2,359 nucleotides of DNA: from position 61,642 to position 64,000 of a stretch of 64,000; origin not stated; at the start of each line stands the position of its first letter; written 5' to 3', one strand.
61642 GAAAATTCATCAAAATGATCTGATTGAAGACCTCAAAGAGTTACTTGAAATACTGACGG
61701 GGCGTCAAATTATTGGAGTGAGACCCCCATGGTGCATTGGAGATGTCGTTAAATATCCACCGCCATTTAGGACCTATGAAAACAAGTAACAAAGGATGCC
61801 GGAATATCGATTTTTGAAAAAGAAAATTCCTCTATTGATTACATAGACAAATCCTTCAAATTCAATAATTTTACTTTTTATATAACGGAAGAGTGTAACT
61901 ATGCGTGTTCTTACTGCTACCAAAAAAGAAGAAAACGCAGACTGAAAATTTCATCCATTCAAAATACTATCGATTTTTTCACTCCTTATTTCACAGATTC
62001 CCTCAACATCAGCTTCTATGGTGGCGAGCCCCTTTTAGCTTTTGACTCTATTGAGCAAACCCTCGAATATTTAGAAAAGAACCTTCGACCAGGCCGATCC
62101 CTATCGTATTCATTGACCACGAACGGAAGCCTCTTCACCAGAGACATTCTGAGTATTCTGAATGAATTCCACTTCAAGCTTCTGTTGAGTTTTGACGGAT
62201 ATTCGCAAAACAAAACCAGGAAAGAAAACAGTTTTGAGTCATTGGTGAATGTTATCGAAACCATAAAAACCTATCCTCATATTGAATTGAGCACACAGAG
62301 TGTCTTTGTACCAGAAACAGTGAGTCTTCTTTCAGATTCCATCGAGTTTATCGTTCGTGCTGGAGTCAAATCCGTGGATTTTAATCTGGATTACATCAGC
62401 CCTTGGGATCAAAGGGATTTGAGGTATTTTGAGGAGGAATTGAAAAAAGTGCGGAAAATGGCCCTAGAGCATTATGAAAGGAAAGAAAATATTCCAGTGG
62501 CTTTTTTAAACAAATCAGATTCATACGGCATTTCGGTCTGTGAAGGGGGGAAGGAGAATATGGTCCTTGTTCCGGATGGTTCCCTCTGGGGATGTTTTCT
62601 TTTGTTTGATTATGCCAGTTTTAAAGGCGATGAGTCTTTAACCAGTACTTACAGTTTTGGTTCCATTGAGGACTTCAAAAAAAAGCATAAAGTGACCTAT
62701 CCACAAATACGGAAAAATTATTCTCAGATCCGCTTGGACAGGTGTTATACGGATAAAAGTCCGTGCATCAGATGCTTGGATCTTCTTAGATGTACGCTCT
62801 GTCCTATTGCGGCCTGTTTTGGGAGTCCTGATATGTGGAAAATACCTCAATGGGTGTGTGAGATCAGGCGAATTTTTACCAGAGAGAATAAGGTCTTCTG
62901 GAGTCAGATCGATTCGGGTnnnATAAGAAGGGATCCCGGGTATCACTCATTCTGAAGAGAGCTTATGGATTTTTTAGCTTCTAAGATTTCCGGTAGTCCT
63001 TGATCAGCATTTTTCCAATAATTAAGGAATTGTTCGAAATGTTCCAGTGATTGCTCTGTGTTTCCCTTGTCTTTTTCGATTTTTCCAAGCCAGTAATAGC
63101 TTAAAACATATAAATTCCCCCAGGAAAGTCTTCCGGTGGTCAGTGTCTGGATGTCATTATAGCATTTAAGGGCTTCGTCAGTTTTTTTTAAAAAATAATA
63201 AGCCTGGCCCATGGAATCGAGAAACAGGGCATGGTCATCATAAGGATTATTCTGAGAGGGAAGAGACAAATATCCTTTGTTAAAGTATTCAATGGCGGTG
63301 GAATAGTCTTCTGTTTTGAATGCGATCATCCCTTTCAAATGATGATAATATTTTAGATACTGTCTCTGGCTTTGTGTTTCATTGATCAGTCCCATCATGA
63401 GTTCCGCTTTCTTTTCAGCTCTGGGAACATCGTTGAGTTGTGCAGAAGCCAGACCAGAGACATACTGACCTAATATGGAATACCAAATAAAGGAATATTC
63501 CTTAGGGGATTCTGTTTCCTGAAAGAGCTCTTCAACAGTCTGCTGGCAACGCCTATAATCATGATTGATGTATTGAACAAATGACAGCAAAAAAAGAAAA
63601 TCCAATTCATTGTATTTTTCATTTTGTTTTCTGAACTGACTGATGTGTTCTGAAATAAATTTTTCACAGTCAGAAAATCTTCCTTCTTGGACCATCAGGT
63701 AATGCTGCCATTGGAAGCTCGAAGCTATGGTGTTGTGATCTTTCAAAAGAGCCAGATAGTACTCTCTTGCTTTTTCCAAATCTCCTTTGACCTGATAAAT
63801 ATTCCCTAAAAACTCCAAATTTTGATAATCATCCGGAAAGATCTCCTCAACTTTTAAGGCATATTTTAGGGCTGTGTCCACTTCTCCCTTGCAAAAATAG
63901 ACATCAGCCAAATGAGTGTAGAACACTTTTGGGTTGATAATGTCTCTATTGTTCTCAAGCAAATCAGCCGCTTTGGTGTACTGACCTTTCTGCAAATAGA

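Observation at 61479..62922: Candidate novel RiPP pair: 74-aa peptide gene immediately upstream of a radical SAM/SPASM maturase-like gene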

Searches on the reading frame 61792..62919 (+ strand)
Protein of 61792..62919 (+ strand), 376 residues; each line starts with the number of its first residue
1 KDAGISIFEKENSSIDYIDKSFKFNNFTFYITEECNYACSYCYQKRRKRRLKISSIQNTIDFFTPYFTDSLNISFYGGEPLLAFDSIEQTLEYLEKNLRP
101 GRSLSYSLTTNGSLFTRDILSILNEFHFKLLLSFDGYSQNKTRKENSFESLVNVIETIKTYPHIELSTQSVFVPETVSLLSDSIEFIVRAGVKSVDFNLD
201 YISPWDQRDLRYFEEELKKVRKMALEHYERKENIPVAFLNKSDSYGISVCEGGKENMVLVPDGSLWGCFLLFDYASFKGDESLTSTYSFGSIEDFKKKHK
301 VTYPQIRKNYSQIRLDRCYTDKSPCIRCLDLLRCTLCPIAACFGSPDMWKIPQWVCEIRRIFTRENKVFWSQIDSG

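Call 6: search_protein_families(library=ncbifam, max_evalue=0.01, proteins=[window:61792-62919:+])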
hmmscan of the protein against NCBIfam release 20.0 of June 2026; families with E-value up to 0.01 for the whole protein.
seq(376 aa): 63 families (the best 25 are shown)
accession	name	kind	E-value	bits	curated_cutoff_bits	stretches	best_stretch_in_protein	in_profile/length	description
NF047865.1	rSAM_PapB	equivalog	6.3e-37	127.5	340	1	26-308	4-296/330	PapB family radical SAM/SPASM ranthipeptide maturase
TIGR04068.1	rSAM_ocin_clost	equivalog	5.5e-27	94.8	500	1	22-161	81-235/462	Cys-rich peptide radical SAM maturase CcpM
TIGR04115.1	rSAM_Cxxx_rpt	equivalog_domain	3.8e-21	76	350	1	27-368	4-358/359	radical SAM peptide maturase, CXXX-repeat target family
TIGR04148.1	GG_samocin_CFB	equivalog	4.8e-20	72.1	300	1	24-161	16-174/411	radical SAM peptide maturase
TIGR04064.1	rSAM_nif11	equivalog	1.5e-19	70.1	518.7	1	17-144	70-204/459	nif11-like peptide radical SAM maturase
TIGR03906.1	quino_hemo_SAM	equivalog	3e-18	65.7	453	1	24-144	93-221/467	quinohemoprotein amine dehydrogenase maturation protein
TIGR03978.1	rSAM_paired_1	equivalog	4.1e-18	65.4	370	1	27-160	85-229/466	His-Xaa-Ser system radical SAM maturase HxsB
NF038170.1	lachnocin_rSAM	equivalog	1.3e-17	63.8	550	1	22-157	73-222/440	lachnocin radical SAM maturase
TIGR04280.1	geopep_mat_rSAM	hypoth_equivalog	1.8e-16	60.2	400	1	13-270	72-346/428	geopeptide radical SAM maturase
NF040492.1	not_ScfB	exception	3e-16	59.3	855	1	26-310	96-406/450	ScfB-related radical SAM/SPASM orphan maturase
NF038283.1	viperin_w_prok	equivalog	5.9e-16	58.5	180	1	28-143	5-123/281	viperin family antiviral radical SAM protein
TIGR03974.1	rSAM_six_Cys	equivalog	1.3e-15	57.3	425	1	26-142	98-222/451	thioether cross-link-forming SCIFF peptide maturase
NF035951.1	rSAM_RumMC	equivalog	1.2e-14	53.9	720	1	27-137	114-232/510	RumMC family radical SAM sactipeptide maturase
NF041718.1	rSAM_phane_AMC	equivalog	1.7e-14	53.6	425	1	29-254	10-242/362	cyclophane-forming radical SAM peptide maturase AmcB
TIGR04163.1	rSAM_cobopep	equivalog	3e-14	52.6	375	1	25-288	64-352/428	peptide-modifying radical SAM enzyme CbpB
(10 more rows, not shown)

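Call 7: search_protein_families(library=pfam, max_evalue=0.01, proteins=[window:61792-62919:+])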
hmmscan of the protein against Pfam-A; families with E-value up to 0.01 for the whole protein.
seq(376 aa): 2 families
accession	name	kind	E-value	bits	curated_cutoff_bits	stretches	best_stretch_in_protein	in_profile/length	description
PF04055.27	Radical_SAM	-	3.6e-13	50.4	29.5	1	30-177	2-156/166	Radical SAM superfamily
PF13353.11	Fer4_12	-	2.9e-05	24.8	22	1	32-146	12-126/137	4Fe-4S single cluster domain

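Call 17: find_related_loci(query=window:61792-62919:+, collection=metagenome_contigs, flank=4000)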
Query seq(376 aa) (376 aa) in metagenome_contigs; peptide patterns used: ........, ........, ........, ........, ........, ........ (x = any residue, [..] = any of these).
564 stretches matched a pattern; 74 encode a relative of the query (tblastn E <= 1e-3); 74 distinct loci.
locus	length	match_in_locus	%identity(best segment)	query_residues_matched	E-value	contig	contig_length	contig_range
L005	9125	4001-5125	84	1-375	0e+0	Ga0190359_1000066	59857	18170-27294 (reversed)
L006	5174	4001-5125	84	1-375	0e+0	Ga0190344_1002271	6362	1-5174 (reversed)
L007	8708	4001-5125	83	1-375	0e+0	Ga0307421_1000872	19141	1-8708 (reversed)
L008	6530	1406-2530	80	1-375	0e+0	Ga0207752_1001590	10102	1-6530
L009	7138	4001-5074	73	18-375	0e+0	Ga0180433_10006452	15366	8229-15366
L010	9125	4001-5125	84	1-375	0e+0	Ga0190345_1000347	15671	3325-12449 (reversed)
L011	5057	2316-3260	28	19-294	2e-23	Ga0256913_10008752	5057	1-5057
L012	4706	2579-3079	37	19-159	2e-22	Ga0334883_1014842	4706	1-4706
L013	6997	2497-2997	37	19-159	2e-22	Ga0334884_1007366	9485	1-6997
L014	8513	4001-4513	34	23-174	1e-20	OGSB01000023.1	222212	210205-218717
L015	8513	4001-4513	33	23-176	4e-20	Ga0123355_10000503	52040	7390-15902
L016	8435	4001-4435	34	31-158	1e-19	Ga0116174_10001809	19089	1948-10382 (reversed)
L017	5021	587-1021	34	31-158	2e-19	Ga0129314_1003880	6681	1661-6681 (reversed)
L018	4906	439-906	34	23-162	2e-19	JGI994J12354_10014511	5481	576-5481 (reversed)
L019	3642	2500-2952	37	29-160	2e-18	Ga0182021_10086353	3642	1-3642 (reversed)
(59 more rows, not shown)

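Call 18: find_related_loci(query=window:61792-62919:+, collection=genome_contigs, flank=4000)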
Query seq(376 aa) (376 aa) in genome_contigs; peptide patterns used: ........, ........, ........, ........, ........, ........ (x = any residue, [..] = any of these).
331 stretches matched a pattern; 47 encode a relative of the query (tblastn E <= 1e-3); 47 distinct loci.
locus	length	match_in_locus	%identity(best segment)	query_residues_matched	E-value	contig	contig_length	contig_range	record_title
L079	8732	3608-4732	83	1-375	0e+0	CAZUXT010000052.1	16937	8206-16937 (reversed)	MAG TPA_asm: uncultured Eubacteriales bacterium isolate binchicken_co228_403 genome assembly, contig: NODE_4749_length_1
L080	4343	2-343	89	262-375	3e-65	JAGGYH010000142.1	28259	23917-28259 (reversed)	MAG: Candidatus Aminicenantes bacterium isolate AUK173 PB_MBMC_127_c_000000000020, whole genome shotgun sequence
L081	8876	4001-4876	26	21-268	6e-21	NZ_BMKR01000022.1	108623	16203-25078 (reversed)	Paenibacillus albidus strain CGMCC 1.16134 sequence022, whole genome shotgun sequence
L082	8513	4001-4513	34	23-174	9e-21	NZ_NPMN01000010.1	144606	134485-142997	Tissierella sp. P1 contig00010, whole genome shotgun sequence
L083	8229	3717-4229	33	23-174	3e-20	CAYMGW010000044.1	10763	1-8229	MAG TPA_asm: uncultured Tissierella sp. isolate binchicken_co152_200 genome assembly, contig: NODE_6340_length_10763_cov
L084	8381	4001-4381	37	16-136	3e-20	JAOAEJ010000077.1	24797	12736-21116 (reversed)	MAG: Clostridia bacterium isolate SKW257 k141_140691, whole genome shotgun sequence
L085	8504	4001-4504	31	23-173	7e-20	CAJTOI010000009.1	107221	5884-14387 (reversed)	MAG TPA_asm: uncultured Roseburia sp. isolate MGBC104949 genome assembly, contig: MGBC104949.9, whole genome shotgun seq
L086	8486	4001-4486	32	16-159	7e-20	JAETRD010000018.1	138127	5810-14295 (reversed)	MAG: Lachnospiraceae bacterium isolate S29_Bin3 scaffold_590, whole genome shotgun sequence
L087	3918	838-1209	36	23-136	3e-19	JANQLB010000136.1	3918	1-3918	MAG: Tissierellales bacterium isolate PL25a_bin.35 k99_4287876, whole genome shotgun sequence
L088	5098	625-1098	34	26-162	1e-18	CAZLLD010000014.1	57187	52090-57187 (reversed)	MAG TPA_asm: uncultured Bacteroidales bacterium isolate SRP192927_co6_437 genome assembly, contig: NODE_694_length_57187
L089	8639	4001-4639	28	25-210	4e-18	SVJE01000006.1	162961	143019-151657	MAG: Oscillospiraceae bacterium isolate SIG427 NODE_1772_length_162961_cov_6.368381, whole genome shotgun sequence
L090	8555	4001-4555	31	19-186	5e-18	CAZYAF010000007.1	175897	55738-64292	MAG TPA_asm: uncultured Acidobacteriota bacterium isolate SRP068000_co3_527 genome assembly, contig: NODE_19_length_1758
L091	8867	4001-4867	25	23-268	8e-18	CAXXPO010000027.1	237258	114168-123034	MAG: Desulfovibrionaceae bacterium isolate 0f95970e-ae80-4c12-b720-55e6c3ff73ee genome assembly, contig: contig_27, whol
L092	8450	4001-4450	32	27-164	2e-17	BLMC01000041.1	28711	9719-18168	Lachnospiraceae bacterium IMSAGC_011 DNA, IMSAGC_011_contig_41, whole genome shotgun sequence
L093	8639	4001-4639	28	23-218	4e-17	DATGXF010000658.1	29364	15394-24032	MAG TPA_asm: Candidatus Deferrimicrobium sp. isolate SMAG_U10602 k141_125283, whole genome shotgun sequence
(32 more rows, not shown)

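Call 28: search_solved_structures(query=window:61843-62919:+, max_evalue=0.01, show_alignments=2)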
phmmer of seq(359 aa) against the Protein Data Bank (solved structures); distinct sequences matched with E-value up to 0.01: 6.
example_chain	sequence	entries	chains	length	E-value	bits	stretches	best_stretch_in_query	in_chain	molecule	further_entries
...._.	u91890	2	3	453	4.9e-12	48.8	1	10-128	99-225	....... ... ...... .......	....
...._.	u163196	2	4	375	2.6e-08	36.6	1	10-155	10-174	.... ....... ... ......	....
8vpo_A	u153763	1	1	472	4.2e-07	32.6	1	12-192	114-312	Radical SAM core domain-containing protein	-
4k36_A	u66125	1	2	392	0.0012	21.3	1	17-128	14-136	Anaerobic sulfatase-maturating enzyme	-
4k37_A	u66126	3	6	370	0.0018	20.6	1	17-144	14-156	Anaerobic sulfatase-maturating enzyme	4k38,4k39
9dfn_A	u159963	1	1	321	0.0079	18.6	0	11-101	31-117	Radical SAM core domain-containing protein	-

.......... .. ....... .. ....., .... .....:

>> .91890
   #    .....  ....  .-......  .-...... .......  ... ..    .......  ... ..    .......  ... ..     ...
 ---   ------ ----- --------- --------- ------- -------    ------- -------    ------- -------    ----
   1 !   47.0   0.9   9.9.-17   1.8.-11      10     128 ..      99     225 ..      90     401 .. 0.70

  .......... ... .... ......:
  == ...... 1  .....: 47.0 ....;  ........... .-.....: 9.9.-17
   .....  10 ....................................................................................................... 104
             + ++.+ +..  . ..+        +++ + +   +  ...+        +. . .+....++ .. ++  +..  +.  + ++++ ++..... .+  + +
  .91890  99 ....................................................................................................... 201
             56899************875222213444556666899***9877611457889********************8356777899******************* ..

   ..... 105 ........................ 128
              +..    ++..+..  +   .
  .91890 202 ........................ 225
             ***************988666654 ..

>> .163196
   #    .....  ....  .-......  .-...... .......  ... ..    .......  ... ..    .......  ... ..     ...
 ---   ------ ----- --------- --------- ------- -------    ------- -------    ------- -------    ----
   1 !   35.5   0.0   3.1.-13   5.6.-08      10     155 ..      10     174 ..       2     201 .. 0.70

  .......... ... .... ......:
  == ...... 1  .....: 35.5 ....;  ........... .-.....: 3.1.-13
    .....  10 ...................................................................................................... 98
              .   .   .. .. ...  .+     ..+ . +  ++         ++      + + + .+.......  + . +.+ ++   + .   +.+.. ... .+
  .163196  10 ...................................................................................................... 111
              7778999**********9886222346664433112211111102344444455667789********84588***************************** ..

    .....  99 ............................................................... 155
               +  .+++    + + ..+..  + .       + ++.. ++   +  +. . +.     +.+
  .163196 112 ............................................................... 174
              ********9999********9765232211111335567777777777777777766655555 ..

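Call 49: search_protein_families(library=padloc, max_evalue=0.001, proteins=[window:61834-62919:+])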
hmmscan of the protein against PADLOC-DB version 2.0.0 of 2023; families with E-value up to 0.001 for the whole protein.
window:61834-62919:+ (362 aa): 2 families
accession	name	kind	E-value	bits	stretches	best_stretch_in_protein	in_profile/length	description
PDLC02903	pVip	-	6.1e-18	63.2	1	14-130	3-110/257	Viperins not associated with kinases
PDLC02904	pVip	-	5.3e-12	43.8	1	14-153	6-144/262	Viperins associated with kinases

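Call 55: predict_structure(alignment_id=A4)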
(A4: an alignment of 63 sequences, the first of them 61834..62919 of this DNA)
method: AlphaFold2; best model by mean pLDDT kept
length: 362 residues; sequences in the alignment: 63
mean_pLDDT: 95.4   pTM: 0.92
mean pLDDT of the five models: 95.4, 95.3, 95.3, 94.6, 93.0
residues with pLDDT >= 90: 338; 70-90: 18; 50-70: 3; < 50: 3
segments of 3 or more residues with pLDDT < 50: 1-3
pLDDT, mean of each block of 10 residues (from residue 1): 65 98 92 95 98 97 98 98 90 98 98 98 92 95 98 98 98 97 96 98 99 97 92 94 97 97 95 98 97 97 97 96 95 96 96 97 84
secondary structure, 60 per line:
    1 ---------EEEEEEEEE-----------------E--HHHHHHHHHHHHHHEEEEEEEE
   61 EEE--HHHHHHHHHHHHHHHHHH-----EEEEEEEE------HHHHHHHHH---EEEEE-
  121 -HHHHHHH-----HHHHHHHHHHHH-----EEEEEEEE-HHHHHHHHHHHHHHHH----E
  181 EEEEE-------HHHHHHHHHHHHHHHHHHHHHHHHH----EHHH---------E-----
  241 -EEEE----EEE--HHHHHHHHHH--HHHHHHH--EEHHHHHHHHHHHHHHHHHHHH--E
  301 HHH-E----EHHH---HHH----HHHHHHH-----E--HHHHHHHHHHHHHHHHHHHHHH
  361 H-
elements in order: E10-18 H39-52 E53-63 H66-83 E89-96 H103-111 E115-119 H122-128 H134-145 E151-158 H160-175 E180-185 H193-217 E242-245 E250-252 H255-264 H267-273 H278-297 H324-330 H339-361

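Call 60: fold_search(model_id=the predicted structure, library=pdb)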
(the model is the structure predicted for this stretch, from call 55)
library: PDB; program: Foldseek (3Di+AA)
matches with E <= 10: 1503; with E <= 0.001: 92
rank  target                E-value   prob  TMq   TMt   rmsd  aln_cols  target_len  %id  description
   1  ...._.                4.2e-19  1.00  0.78  0.66   4.8       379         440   17  Structural Insights into Thioether Bond Formation in the Biosynthesis of Sactipeptides (released 2017-07-26)
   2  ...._B                3.2e-18  1.00  0.78  0.68   3.3       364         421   18  Structural Insights into Thioether Bond Formation in the Biosynthesis of Sactipeptides (released 2017-07-26)
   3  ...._A                1.8e-17  1.00  0.78  0.68   3.3       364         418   17  Structural Insights into Thioether Bond Formation in the Biosynthesis of Sactipeptides (released 2017-07-26)
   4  4k38_A                2.8e-16  1.00  0.73  0.72   4.4       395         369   18  Native anSMEcpe with bound AdoMet and Kp18Cys peptide (released 2013-05-08)
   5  4k37_A                6.1e-16  1.00  0.74  0.73   4.1       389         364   18  Native anSMEcpe with bound AdoMet (released 2013-05-08)
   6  4k36_B                6.5e-16  1.00  0.73  0.72   4.1       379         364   17  His6 tagged anSMEcpe with bound AdoMet (released 2013-05-08)
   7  4k36_A                1.0e-15  1.00  0.74  0.70   4.2       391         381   18  His6 tagged anSMEcpe with bound AdoMet (released 2013-05-08)
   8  4k38_B                1.2e-15  1.00  0.73  0.73   4.3       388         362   17  Native anSMEcpe with bound AdoMet and Kp18Cys peptide (released 2013-05-08)
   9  4k39_A                1.6e-15  1.00  0.73  0.74   4.3       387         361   18  Native anSMEcpe with bound AdoMet and Cp18Cys peptide (released 2013-05-08)
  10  4k37_B                1.7e-15  1.00  0.75  0.74   4.1       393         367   16  Native anSMEcpe with bound AdoMet (released 2013-05-08)
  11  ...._C                2.3e-15  1.00  0.73  0.72   4.2       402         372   19  Crystal structure of the complex formed between the radical SAM protein ChlB and the leader region of its precursor su (released 2025-06-25)
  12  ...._A                2.6e-15  1.00  0.74  0.72   4.2       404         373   19  Crystal structure of the complex formed between the radical SAM protein ChlB and the R3A mutant of ChlA (released 2025-06-25)
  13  4k39_B                4.9e-15  1.00  0.74  0.75   4.3       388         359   17  Native anSMEcpe with bound AdoMet and Cp18Cys peptide (released 2013-05-08)
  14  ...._C                5.2e-15  1.00  0.73  0.71   4.2       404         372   19  Crystal structure of the complex formed between the radical SAM protein ChlB and the R3A mutant of ChlA (released 2025-06-25)
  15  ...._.                6.2e-15  1.00  0.70  0.68   5.1       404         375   20  Crystal structure of the complex formed between the radical SAM protein ChlB and the leader region of its precursor su (released 2025-06-25)
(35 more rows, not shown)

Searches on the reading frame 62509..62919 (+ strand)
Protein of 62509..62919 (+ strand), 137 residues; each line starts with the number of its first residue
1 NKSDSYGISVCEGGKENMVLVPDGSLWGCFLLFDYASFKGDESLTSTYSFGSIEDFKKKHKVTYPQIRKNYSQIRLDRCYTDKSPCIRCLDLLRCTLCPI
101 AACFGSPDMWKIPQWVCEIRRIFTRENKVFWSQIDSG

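Call 74: search_protein_families(library=ncbifam, max_evalue=1, proteins=[window:62509-62919:+])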
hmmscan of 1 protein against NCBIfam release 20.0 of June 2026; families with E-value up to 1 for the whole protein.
seq(137 aa): 1 family
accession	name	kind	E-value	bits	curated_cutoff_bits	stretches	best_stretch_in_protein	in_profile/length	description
TIGR04163.1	rSAM_cobopep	equivalog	0.017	13.9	375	1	8-49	311-352/428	peptide-modifying radical SAM enzyme CbpB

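Call 75: search_protein_families(library=pfam, max_evalue=10, proteins=[window:62509-62919:+])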
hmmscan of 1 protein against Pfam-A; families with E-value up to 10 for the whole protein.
seq(137 aa): 0 families

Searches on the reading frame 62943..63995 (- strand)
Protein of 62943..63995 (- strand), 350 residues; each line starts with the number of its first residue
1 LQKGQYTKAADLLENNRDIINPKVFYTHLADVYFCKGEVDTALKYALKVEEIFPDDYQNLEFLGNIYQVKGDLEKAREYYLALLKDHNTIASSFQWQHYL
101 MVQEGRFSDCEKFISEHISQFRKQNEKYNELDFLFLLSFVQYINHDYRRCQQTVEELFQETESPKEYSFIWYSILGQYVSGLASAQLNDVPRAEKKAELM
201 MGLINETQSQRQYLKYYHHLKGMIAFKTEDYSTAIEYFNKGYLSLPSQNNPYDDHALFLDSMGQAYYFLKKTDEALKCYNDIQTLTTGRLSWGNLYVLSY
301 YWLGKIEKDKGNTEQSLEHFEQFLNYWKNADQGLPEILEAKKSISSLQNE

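Call 6: search_protein_families(library=ncbifam, max_evalue=0.01, proteins=[window:62943-63995:-])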
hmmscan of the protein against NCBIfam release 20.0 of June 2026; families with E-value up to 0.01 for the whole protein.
window:62943-63995:- (350 aa): 9 families
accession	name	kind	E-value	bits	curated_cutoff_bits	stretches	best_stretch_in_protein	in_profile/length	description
NF002725.1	PRK02603.1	equivalog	2.7e-10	40.5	143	1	197-332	19-148/173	photosystem I assembly protein Ycf3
TIGR02917.1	PEP_TPR_lipo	equivalog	3.9e-10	38.3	312.2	1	27-116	435-524/899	XrtA/PEP-CTERM system TPR-repeat protein PrsT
TIGR02795.1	tol_pal_ybgF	equivalog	2.4e-06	28.1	90.1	0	224-282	11-65/119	tol-pal system protein YbgF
NF040959.1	MamA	equivalog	4e-05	23.1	200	0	23-84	37-98/204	magnetosome protein MamA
NF047371.1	FlcA_CTERM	equivalog_domain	8.9e-05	21.1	300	1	5-92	461-542/646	periplasmic flagellar collar protein FlcA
NF033579.1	transpos_IS5_2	equivalog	0.00055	19.5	140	0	116-172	30-89/289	IS5 family transposase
TIGR02521.1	type_IV_pilW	equivalog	0.0016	18.1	154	1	17-82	25-90/234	type IV pilus biogenesis/stability protein PilW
NF033920.0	C39_PA2778_fam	equivalog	0.0023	17.4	150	0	40-115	173-248/255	PA2778 family cysteine peptidase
NF033758.1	gliding_GltE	equivalog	0.0029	16.6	225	0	35-90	132-188/411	adventurous gliding motility TPR repeat lipoprotein GltE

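Call 7: search_protein_families(library=pfam, max_evalue=0.01, proteins=[window:62943-63995:-])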
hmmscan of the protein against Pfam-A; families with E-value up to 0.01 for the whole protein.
window:62943-63995:- (350 aa): 16 families
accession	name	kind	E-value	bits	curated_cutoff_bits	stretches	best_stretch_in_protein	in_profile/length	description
PF07719.23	TPR_2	-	1.6e-20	71.9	27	1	62-85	6-29/34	Tetratricopeptide repeat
PF00515.34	TPR_1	-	1.5e-16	59.9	27.8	1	262-280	7-25/34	Tetratricopeptide repeat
PF13424.12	TPR_12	-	4.8e-14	52.7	30.1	2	219-281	7-70/77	Tetratricopeptide repeat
PF13181.12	TPR_8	-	7e-14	51.2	25.7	0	299-324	3-28/34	Tetratricopeptide repeat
PF13428.12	TPR_14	-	3.9e-11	42.9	23.5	0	27-65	5-43/44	Tetratricopeptide repeat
PF13174.12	TPR_6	-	5.4e-09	36.6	26.3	0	299-327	2-30/33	Tetratricopeptide repeat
PF13432.12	TPR_16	-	1.5e-07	32.1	32.7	0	32-85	6-59/65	Tetratricopeptide repeat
PF17874.7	TPR_MalT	-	5.1e-06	26.4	45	1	220-331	6-114/336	MalT-like TPR region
PF09976.15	TPR_21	-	8.8e-06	26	25.5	0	22-86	112-175/193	Tetratricopeptide repeat-like domain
PF13176.12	TPR_7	-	9.3e-06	25.8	27.9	0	60-84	2-26/36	Tetratricopeptide repeat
PF25064.1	ARM_TT21_5th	-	1.4e-05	25.8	27.8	0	29-86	7-64/117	TT21 fifth ARM repeats domain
PF14559.12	TPR_19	-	2.1e-05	25.2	25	0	37-87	5-55/68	Tetratricopeptide repeat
PF13431.12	TPR_17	-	6.3e-05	23.4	24.4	0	51-78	7-34/34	Tetratricopeptide repeat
PF13374.12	TPR_10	-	0.00059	20.2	27.5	0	63-85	8-30/42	Tetratricopeptide repeat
PF12895.13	ANAPC3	-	0.0012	19.5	27.2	0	229-305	3-71/82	Anaphase-promoting complex, cyclosome, subunit 3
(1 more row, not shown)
